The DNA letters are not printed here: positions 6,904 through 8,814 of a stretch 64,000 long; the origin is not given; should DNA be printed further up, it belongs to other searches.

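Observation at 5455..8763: Secreted beta-helix protein carrying Myxococcus-type cysteine-rich repeats and a 120-bp tandem-repeat linker, sited between pseudopilins and a deacetylase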

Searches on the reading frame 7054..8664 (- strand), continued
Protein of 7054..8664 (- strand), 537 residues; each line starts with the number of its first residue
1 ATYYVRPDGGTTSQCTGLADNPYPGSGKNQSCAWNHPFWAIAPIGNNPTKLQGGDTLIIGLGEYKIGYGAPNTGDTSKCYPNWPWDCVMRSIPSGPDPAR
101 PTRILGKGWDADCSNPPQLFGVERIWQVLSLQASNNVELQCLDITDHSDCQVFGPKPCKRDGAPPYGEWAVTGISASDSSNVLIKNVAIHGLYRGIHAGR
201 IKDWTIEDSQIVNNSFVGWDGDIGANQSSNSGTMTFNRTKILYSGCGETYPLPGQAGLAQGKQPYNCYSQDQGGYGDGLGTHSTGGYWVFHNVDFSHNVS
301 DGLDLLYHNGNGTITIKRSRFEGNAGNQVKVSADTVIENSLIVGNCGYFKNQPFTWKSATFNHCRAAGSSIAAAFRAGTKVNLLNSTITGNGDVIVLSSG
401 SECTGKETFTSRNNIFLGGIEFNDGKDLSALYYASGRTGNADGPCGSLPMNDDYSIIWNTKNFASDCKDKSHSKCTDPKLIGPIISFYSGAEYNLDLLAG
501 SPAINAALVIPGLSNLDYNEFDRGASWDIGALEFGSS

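Call 28: find_encoding_contigs(protein=P0101, flank=8000, max_places=1)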
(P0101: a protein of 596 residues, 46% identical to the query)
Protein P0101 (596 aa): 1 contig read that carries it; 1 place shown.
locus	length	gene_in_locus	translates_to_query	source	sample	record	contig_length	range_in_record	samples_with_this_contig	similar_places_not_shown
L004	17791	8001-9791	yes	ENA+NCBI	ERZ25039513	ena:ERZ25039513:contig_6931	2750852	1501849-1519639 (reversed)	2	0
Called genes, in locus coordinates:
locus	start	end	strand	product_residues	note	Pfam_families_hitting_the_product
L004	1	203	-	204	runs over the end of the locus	PF00702:Hydrolase, PF13419:HAD_2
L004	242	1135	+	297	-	-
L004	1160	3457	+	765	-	PF25275:Golvesin_C, PF08924:Rv2525c_GlyHyd-like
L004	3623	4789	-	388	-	PF01134:GIDA (faint), PF01266:DAO, PF03486:HI0933_like (faint), PF07992:Pyr_redox_2 (faint)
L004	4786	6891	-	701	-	PF13510:Fer2_4, PF00890:FAD_binding_2 (weak), PF01494:FAD_binding_3 (weak), PF03486:HI0933_like (weak), PF07992:Pyr_redox_2, PF12831:FAD_oxidored, PF13450:NAD_binding_8 (weak), PF04324:Fer2_BFD, +5 more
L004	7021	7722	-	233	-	PF14451:Ub-Mut7C, PF01927:Mut7-C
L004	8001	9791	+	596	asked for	PF13229:Beta_helix (faint)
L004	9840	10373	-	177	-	-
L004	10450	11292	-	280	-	PF03881:Fructosamin_kin, PF01636:APH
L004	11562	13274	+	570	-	-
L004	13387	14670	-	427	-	PF05977:MFS_3, PF07690:MFS_1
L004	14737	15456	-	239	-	PF14302:DUF4377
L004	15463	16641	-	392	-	PF08450:SGL (faint), PF24684:Vgb_lyase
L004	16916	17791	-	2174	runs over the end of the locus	-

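Call 29: find_encoding_contigs(protein=P0061, flank=8000, max_places=1)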
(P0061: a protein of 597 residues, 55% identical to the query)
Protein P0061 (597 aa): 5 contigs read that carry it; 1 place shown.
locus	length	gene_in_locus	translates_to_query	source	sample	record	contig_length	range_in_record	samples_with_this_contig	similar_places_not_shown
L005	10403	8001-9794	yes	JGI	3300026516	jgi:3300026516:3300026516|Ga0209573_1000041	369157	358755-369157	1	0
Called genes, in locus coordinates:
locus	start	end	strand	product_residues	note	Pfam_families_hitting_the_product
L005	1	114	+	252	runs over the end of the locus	PF00215:OMPdecase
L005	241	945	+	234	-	PF01177:Asp_Glu_race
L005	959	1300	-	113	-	PF00581:Rhodanese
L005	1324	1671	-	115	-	PF01638:HxlR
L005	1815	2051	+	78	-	PF13192:Thioredoxin_3 (weak)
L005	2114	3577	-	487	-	PF00089:Trypsin, PF13365:Trypsin_2, PF00595:PDZ (weak), PF13180:PDZ_2, PF17820:PDZ_6, PF00595:PDZ (weak), PF13180:PDZ_2, PF17820:PDZ_6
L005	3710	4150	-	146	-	-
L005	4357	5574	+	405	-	-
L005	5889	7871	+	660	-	PF00041:fn3, PF18911:PKD_4, PF00801:PKD, PF18911:PKD_4, PF07081:DUF1349 (weak)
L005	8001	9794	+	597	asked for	PF13229:Beta_helix (faint)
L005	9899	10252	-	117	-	PF01609:DDE_Tnp_1, PF13612:DDE_Tnp_1_3 (weak), PF13359:DDE_Tnp_4 (weak), PF13586:DDE_Tnp_1_2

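Call 31: search_protein_families(library=pfam, proteins=[window:7054-8664:-], max_evalue=10)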
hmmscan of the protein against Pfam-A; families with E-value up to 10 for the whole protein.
window:7054-8664:- (537 aa): 2 families
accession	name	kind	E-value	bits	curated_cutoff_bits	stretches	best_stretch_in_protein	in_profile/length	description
PF16662.10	FLYWCH_u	-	0.054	13.9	36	1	305-320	19-34/38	FLYWCH-type zinc finger-containing protein 1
PF05048.19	NosD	-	0.27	11.1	23.6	1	172-218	39-84/212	Periplasmic copper-binding protein (NosD)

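Call 37: find_related_loci(query=A1, collection=genome_contigs, flank=10000)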
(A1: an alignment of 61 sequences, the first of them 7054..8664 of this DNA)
Query A1 (537 aa) in genome_contigs; peptide patterns used: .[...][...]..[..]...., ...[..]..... (x = any residue, [..] = any of these).
378 stretches matched a pattern; 360 encode a relative of the query (tblastn E <= 1e-3); the best 80 are kept; 79 distinct loci.
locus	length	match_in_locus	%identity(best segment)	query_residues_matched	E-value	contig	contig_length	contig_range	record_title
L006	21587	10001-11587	71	1-536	0e+0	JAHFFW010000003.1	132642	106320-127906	MAG: Candidatus Omnitrophota bacterium isolate nzgw300 NODE_21_length_132643_cov_6.405653, whole genome shotgun sequence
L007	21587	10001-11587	66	1-535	0e+0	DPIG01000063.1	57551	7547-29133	MAG TPA_asm: Candidatus Omnitrophota bacterium isolate UBA10147 contig_4883, whole genome shotgun sequence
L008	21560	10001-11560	64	2-536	0e+0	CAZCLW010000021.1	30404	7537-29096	MAG TPA_asm: uncultured Planctomycetales bacterium isolate SRP239054_co1_195 genome assembly, contig: NODE_950_length_30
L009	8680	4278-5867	61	1-537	0e+0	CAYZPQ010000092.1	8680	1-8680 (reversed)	MAG TPA_asm: uncultured Planctomycetales bacterium isolate SRP219642_co4_193 genome assembly, contig: NODE_13834_length_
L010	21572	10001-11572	62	1-534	0e+0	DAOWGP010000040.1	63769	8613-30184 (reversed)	MAG TPA_asm: Candidatus Omnitrophota bacterium isolate CSMAG_1994 CSMAG_1994_k141_214104_length_63769_cov_57.4848, whole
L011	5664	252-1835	63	1-534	0e+0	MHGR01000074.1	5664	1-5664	MAG: Omnitrophica WOR_2 bacterium RIFCSPHIGHO2_02_FULL_52_10 rifcsphigho2_02_scaffold_36812, whole genome shotgun sequen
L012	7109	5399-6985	62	1-535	0e+0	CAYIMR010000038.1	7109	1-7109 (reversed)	MAG TPA_asm: uncultured Planctomycetales bacterium isolate ERP119705_co25_233 genome assembly, contig: NODE_11717_length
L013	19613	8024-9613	60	2-536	0e+0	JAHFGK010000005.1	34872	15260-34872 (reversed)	MAG: Candidatus Omnitrophota bacterium isolate nzgw313 NODE_1405_length_34873_cov_3.345908, whole genome shotgun sequenc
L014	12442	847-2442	59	1-536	0e+0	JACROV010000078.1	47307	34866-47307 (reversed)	MAG: Candidatus Omnitrophota bacterium isolate NC_groundwater_1970_Pr3_S-0.2um_51_5 scaffold_607361, whole genome shotgu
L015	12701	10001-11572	55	2-536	0e+0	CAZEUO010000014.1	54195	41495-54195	MAG TPA_asm: uncultured Planctomycetales bacterium isolate SRP178908_co1_326 genome assembly, contig: NODE_292_length_54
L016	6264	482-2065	56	1-536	0e+0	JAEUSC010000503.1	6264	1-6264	MAG: Candidatus Omnitrophota bacterium isolate new MAG-293 k141_4573179, whole genome shotgun sequence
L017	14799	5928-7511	57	1-536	0e+0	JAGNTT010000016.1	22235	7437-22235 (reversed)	MAG: Candidatus Omnitrophota bacterium isolate Go_SlAct_bin_392 Go_SlAct_8453_length_22235_cov_9.809797, whole genome sh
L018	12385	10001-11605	56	1-535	0e+0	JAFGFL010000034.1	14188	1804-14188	MAG: Candidatus Omnitrophota bacterium isolate Zod_Metabat.1316 k87_5932888, whole genome shotgun sequence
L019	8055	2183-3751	55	2-537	0e+0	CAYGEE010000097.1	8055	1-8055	MAG TPA_asm: uncultured Planctomycetales bacterium isolate ERP113451_co3_410 genome assembly, contig: NODE_7845_length_8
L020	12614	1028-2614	57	1-536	0e+0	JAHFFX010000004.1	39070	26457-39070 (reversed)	MAG: Candidatus Omnitrophota bacterium isolate nzgw301 NODE_678_length_39071_cov_3.135969, whole genome shotgun sequence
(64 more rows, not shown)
